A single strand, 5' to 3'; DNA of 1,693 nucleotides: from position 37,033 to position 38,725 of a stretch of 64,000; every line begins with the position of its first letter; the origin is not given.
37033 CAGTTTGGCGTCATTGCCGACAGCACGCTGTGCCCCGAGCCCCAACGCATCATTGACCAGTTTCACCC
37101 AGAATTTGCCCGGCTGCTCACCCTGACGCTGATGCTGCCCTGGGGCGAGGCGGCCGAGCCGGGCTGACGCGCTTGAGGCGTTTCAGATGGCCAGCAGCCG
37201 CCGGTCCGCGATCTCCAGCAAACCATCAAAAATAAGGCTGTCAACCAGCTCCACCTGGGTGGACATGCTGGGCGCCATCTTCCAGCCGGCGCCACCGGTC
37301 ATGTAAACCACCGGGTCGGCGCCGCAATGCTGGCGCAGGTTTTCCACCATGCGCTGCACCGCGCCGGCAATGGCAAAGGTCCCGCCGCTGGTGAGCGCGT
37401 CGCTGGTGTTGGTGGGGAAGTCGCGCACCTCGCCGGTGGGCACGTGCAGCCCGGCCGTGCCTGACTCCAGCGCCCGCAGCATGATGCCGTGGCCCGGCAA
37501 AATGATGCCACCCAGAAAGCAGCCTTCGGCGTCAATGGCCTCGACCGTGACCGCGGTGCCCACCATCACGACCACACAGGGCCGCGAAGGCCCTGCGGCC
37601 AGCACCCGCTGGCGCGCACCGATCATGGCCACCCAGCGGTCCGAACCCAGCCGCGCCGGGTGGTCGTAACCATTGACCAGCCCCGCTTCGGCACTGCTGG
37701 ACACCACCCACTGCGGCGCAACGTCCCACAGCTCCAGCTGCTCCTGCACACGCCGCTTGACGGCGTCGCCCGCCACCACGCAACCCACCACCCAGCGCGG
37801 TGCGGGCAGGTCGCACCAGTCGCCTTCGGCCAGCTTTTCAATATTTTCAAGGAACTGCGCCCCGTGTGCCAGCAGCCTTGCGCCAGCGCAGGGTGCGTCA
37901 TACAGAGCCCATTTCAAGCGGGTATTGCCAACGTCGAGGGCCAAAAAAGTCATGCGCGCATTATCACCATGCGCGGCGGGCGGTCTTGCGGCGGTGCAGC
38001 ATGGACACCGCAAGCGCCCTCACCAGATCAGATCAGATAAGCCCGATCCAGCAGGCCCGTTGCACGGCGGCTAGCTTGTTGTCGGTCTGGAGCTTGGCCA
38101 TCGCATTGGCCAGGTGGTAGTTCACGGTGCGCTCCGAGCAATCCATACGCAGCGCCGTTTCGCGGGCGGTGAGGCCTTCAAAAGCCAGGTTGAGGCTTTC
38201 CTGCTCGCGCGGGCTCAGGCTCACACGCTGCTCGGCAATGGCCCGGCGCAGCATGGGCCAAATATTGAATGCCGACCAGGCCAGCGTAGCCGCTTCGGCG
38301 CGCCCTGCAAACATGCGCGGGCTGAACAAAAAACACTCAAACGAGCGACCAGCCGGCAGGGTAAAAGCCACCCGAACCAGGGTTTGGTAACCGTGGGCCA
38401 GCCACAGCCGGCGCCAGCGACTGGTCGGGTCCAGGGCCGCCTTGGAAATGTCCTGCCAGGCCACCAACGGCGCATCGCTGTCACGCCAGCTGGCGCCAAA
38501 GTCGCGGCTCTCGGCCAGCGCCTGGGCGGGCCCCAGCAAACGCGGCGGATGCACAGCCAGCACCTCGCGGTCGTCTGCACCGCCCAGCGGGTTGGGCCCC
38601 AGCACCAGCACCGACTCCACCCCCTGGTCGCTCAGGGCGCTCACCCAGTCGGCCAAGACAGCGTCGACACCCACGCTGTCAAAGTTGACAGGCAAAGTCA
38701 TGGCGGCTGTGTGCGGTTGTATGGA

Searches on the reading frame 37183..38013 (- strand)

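Call 3: search_protein_families(library=pfam, proteins=[window:37183-38013:-], max_evalue=0.01)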
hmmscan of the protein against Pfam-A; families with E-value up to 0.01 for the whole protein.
window:37183-38013:- (276 aa): 1 family
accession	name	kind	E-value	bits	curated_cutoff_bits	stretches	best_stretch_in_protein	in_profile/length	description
PF03309.20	Pan_kinase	-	1.9e-48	165.5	24.7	1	23-224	1-204/205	Type III pantothenate kinase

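Call 4: search_protein_families(library=ncbifam, proteins=[window:37183-38013:-], max_evalue=0.01)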
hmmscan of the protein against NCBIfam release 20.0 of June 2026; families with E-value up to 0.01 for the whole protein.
window:37183-38013:- (276 aa): 31 families (the best 25 are shown)
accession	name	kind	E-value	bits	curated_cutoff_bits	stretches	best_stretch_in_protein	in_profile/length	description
NF009860.0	PRK13322.1-5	equivalog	1.3e-41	142.9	288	1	24-267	3-242/248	pantothenate kinase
NF009866.0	PRK13328.1-2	equivalog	5e-41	141.1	360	1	24-271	3-251/266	type III pantothenate kinase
NF009868.0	PRK13328.1-4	equivalog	1e-40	139.7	388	1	22-270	4-260/268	type III pantothenate kinase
NF009869.0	PRK13328.1-5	equivalog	9.9e-37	126.9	452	1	24-245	3-218/263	type III pantothenate kinase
NF009862.0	PRK13325.1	equivalog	8.6e-36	123.8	761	1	21-268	338-581/592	bifunctional biotin--[acetyl-CoA-carboxylase] ligase/type III pantothenate kinase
NF009865.0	PRK13328.1-1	equivalog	3.2e-32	111.7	487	1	24-231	3-215/256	type III pantothenate kinase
TIGR00671.1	baf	subfamily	1.2e-27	97.2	58.2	1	23-265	1-238/243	type III pantothenate kinase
NF009871.0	PRK13331.1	equivalog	2e-27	96.1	251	1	19-268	5-246/253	pantothenate kinase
NF009870.0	PRK13328.1-6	equivalog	2.5e-26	92.6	511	1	22-269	12-280/294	type III pantothenate kinase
NF009855.0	PRK13321.1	equivalog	2.7e-26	92.4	233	1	24-270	3-252/256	type III pantothenate kinase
NF009864.0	PRK13327.1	equivalog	5.7e-26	91.6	347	1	26-267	6-234/242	type III pantothenate kinase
NF009867.0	PRK13328.1-3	equivalog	9.1e-26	90.8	451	1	21-268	3-274/278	type III pantothenate kinase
NF009848.0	PRK13318.1-6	equivalog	3.7e-23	82.2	248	1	24-269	3-251/256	type III pantothenate kinase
NF009859.0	PRK13322.1-4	equivalog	3.9e-23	82.3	379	1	24-265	3-242/249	pantothenate kinase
NF009858.0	PRK13322.1-3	equivalog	5.2e-23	81.8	379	1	24-267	3-235/243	pantothenate kinase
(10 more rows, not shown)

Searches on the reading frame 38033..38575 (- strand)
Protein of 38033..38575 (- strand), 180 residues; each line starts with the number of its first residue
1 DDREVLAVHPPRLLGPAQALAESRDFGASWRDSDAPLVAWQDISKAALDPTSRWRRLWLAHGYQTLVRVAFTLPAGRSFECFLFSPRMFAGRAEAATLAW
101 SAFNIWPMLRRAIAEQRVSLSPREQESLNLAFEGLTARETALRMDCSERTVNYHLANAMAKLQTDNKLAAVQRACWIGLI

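Call 13: search_protein_families(library=ncbifam, proteins=[window:38033-38575:-], max_evalue=10)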
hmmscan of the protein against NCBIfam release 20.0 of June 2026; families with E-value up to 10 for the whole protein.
window:38033-38575:- (180 aa): 29 families (the best 25 are shown)
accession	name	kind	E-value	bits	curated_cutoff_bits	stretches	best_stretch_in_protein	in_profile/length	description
NF052366.1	photon_PedR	equivalog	7.8e-10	38.8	120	1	119-176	2-59/74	photosynthetic electron transport-dependent transcriptional regulator PedR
NF007561.1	PRK10188.1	equivalog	2e-07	30.6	350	1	114-180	174-240/240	quorum-sensing transcriptional regulator SdiA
NF047785.1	respo_reg_MadR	equivalog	5.8e-07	29.1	300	1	108-180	138-209/209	MadR family response regulator transcription factor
TIGR02937.1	sigma70-ECF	superfamily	1e-06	28.5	42.9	1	111-164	109-163/165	sigma-70 family RNA polymerase sigma factor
NF047403.1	TransRegVisR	equivalog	2.6e-06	27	300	1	117-180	156-219/220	transcriptional regulator VisR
TIGR03541.1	reg_near_HchA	equivalog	3e-06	26.9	215.6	1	92-178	143-230/232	PA1136 family autoinducer-binding transcriptional regulator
NF006900.1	PRK09390.1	equivalog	3e-06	26.9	255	1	111-169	134-192/203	response regulator FixJ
TIGR03020.2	EpsA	equivalog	8.2e-06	25.6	170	1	116-174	185-245/247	XrtB/PEP-CTERM-associated transcriptional regulator EpsA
NF040749.1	tetrathio_RR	equivalog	1.8e-05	24.6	290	1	110-166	124-180/191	tetrathionate respiration response regulator TtrR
NF011896.0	PRK15369.1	equivalog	2.3e-05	24.1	242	1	114-171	144-201/211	two component system response regulator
NF006550.0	PRK09047.1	equivalog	0.00011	21.7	173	1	117-165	137-186/194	RNA polymerase sigma factor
TIGR02985.1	Sig70_bacteroi1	subfamily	0.00014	22.1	126.4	1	113-164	108-160/162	RNA polymerase sigma-70 factor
NF052445.1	RespRegMctR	equivalog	0.0005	19.5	300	1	109-164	134-189/205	two-component system response regulator MctR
TIGR02999.1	Sig-70_X6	subfamily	0.00091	19.2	126.15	1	119-164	134-180/183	ECF-type sigma factor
NF007505.1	PRK10100.1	equivalog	0.0011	18.6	250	1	113-173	138-198/204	biofilm master transcriptional regulator CsgD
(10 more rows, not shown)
